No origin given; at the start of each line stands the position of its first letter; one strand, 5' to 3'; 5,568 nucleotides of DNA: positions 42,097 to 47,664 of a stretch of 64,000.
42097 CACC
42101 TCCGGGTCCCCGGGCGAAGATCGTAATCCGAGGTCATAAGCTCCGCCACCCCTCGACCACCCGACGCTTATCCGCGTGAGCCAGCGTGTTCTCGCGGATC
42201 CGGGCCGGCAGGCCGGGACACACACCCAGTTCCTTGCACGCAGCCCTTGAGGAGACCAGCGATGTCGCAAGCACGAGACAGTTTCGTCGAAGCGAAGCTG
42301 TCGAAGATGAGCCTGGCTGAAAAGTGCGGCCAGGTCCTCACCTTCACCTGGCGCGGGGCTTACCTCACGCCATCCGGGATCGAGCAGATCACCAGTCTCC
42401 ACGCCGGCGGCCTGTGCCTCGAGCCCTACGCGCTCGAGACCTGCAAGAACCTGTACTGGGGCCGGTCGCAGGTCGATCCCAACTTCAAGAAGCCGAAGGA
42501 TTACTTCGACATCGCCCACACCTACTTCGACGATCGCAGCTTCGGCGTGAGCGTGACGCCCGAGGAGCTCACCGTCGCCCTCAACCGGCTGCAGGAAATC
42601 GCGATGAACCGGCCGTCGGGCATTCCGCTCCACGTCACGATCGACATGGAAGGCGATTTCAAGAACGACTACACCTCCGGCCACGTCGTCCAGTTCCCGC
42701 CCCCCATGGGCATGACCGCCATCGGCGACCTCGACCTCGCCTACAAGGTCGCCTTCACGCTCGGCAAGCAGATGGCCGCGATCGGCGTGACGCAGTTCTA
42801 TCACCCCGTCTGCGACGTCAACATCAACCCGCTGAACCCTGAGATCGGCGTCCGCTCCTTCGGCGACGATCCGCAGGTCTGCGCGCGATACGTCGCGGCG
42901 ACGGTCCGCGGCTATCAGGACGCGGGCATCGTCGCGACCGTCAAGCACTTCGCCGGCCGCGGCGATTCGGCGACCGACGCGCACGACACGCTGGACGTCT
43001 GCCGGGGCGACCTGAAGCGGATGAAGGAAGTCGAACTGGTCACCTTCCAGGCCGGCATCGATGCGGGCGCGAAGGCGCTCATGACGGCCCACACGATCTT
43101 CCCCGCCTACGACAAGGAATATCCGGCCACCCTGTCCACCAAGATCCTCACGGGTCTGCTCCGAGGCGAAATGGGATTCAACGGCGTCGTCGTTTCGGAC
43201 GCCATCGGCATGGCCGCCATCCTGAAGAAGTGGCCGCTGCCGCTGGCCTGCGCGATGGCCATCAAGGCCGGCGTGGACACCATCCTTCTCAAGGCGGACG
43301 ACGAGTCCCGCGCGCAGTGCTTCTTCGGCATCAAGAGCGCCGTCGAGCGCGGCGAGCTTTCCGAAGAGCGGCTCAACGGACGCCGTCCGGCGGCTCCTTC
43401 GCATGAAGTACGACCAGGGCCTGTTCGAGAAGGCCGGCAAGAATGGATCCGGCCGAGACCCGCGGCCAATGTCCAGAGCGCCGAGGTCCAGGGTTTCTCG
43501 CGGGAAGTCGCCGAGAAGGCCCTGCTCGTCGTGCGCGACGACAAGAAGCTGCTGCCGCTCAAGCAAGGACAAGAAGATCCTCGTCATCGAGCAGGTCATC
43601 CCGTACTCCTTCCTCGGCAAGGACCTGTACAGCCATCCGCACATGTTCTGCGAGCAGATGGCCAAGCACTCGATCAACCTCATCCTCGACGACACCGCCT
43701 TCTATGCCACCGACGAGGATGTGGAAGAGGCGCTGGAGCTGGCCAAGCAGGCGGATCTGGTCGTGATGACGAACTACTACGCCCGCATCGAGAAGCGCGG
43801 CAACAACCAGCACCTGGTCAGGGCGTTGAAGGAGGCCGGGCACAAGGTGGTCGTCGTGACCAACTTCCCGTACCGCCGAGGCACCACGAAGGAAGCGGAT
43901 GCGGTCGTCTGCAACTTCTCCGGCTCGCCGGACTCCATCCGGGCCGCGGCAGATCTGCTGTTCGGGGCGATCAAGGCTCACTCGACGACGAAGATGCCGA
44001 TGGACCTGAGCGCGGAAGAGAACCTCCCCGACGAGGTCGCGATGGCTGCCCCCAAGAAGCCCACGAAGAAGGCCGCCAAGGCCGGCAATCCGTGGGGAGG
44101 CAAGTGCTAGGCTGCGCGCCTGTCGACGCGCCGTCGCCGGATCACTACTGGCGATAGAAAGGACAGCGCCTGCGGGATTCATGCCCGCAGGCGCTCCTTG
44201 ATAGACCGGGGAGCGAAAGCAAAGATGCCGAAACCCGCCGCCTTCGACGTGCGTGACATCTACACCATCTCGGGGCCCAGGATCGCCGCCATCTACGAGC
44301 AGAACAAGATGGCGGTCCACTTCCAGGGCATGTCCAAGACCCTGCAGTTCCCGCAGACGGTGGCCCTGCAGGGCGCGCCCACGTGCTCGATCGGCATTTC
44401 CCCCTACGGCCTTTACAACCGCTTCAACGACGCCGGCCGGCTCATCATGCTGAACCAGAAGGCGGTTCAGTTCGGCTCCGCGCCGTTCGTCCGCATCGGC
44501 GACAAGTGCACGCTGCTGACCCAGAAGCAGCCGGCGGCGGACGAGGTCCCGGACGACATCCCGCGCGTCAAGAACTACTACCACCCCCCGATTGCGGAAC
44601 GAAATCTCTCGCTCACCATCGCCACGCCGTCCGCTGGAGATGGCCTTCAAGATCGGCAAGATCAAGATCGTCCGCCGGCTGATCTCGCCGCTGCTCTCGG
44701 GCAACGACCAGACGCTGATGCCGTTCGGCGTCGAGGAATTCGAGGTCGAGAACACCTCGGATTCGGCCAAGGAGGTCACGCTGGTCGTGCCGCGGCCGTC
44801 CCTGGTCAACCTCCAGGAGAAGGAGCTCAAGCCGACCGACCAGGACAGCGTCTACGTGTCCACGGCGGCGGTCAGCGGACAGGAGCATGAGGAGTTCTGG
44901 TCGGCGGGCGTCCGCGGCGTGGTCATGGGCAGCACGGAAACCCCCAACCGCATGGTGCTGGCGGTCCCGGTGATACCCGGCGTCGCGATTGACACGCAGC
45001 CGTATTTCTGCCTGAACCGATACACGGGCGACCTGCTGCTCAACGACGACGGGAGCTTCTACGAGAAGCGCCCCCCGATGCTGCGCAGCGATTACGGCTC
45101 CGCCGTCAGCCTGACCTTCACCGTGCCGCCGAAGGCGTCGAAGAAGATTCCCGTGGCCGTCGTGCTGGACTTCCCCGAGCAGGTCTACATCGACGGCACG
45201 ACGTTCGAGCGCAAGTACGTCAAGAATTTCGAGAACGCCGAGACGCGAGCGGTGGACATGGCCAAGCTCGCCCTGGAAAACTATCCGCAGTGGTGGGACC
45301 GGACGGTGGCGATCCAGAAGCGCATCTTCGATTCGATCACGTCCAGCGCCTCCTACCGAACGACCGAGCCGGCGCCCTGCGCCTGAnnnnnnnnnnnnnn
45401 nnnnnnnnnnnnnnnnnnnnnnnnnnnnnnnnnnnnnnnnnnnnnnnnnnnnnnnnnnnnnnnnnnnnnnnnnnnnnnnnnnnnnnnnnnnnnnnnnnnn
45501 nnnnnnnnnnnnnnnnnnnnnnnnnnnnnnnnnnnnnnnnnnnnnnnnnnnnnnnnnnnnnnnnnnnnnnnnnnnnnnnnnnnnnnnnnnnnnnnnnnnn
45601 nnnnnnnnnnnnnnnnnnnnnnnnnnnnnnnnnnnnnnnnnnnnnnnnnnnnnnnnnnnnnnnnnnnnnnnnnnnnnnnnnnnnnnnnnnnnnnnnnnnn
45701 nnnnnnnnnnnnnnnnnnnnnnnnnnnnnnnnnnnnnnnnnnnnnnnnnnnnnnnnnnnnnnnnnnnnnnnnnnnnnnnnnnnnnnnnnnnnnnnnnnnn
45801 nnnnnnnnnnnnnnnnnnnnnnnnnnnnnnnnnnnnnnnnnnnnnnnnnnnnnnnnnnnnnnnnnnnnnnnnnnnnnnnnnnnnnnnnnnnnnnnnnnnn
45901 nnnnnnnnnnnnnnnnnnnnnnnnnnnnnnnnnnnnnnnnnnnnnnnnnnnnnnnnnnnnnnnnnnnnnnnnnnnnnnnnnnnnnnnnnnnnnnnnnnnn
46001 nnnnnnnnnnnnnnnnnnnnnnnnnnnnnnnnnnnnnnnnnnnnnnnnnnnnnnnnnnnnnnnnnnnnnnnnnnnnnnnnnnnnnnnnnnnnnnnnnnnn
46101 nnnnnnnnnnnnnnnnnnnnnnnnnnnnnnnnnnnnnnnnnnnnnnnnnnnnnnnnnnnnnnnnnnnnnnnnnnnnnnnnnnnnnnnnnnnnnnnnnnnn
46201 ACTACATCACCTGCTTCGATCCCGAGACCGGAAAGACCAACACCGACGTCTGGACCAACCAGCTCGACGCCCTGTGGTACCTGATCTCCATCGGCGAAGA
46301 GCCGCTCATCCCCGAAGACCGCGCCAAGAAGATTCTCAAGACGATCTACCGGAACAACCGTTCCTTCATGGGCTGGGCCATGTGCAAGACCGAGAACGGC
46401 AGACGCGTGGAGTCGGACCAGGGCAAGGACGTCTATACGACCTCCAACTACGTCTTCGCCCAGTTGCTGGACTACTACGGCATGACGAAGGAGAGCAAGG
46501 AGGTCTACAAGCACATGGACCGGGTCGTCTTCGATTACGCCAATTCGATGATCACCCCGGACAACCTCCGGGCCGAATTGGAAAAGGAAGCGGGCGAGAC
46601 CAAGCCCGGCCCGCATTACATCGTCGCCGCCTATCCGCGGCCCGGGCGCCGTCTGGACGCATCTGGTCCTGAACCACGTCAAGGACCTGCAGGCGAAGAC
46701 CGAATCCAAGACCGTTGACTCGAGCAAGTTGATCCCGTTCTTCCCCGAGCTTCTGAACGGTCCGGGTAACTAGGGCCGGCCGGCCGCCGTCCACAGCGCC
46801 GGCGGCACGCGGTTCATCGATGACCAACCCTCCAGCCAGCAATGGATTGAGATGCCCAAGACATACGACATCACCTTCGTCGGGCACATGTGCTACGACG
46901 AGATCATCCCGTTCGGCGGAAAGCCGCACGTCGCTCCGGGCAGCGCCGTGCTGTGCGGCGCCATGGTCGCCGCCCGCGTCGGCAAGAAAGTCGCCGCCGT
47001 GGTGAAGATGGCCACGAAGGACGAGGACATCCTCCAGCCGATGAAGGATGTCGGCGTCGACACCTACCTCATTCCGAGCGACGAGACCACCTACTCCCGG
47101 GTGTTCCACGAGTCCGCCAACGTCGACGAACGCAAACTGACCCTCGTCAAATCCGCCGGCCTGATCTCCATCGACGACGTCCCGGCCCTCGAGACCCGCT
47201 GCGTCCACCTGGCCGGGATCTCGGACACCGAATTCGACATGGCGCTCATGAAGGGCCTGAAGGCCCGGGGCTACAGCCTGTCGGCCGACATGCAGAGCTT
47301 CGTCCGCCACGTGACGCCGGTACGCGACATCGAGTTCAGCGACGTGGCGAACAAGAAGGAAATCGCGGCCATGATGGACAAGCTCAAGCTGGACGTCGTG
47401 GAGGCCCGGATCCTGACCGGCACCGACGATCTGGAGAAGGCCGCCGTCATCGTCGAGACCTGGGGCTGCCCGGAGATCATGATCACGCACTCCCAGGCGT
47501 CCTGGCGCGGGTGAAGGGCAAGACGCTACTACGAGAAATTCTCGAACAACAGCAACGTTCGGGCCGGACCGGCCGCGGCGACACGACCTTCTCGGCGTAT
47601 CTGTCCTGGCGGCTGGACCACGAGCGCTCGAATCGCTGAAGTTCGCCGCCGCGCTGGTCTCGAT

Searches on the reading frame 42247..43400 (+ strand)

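Call 70: search_protein_families(library=pfam, proteins=[window:42247-43400:+], max_evalue=0.001)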
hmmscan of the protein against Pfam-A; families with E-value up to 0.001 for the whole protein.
window:42247-43400:+ (384 aa): 1 family
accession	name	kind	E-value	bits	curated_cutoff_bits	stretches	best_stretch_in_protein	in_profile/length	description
PF00933.27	Glyco_hydro_3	-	4.4e-69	233.8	27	1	102-377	38-307/316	Glycosyl hydrolase family 3 N terminal domain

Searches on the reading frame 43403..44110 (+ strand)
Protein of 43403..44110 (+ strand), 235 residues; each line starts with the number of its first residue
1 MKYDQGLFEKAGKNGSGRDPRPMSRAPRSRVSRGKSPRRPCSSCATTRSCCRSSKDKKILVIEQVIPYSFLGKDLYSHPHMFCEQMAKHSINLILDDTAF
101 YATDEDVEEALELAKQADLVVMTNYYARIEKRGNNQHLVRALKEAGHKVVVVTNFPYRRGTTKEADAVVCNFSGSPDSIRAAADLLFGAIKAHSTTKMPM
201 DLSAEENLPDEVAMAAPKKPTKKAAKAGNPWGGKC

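Call 70: search_protein_families(library=pfam, proteins=[window:43403-44110:+], max_evalue=0.001)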
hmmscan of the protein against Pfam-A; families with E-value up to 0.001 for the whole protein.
window:43403-44110:+ (235 aa): 1 family
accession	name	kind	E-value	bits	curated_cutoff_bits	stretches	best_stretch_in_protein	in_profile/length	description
PF01915.27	Glyco_hydro_3_C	-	6.4e-07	30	31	1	88-207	58-174/200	Glycosyl hydrolase family 3 C-terminal domain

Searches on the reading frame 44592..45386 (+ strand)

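Call 70: search_protein_families(library=pfam, proteins=[window:44592-45386:+], max_evalue=0.001)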
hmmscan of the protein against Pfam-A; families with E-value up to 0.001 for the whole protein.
window:44592-45386:+ (264 aa): 1 family
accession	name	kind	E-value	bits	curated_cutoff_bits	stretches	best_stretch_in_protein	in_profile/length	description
PF12215.14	Glyco_hydr_116N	-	8.9e-18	65.3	30.2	1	23-234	98-312/312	beta-glucosidase 2, glycosyl-hydrolase family 116 N-term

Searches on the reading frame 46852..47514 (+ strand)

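Call 5: search_protein_families(library=pfam, proteins=[window:46852-47514:+], max_evalue=0.01)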
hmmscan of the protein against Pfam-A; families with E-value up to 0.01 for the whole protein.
window:46852-47514:+ (220 aa): 1 family
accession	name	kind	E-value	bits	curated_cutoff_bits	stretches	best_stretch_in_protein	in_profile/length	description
PF00294.29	PfkB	-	0.00069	19.5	25.8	1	24-199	30-210/302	pfkB family carbohydrate kinase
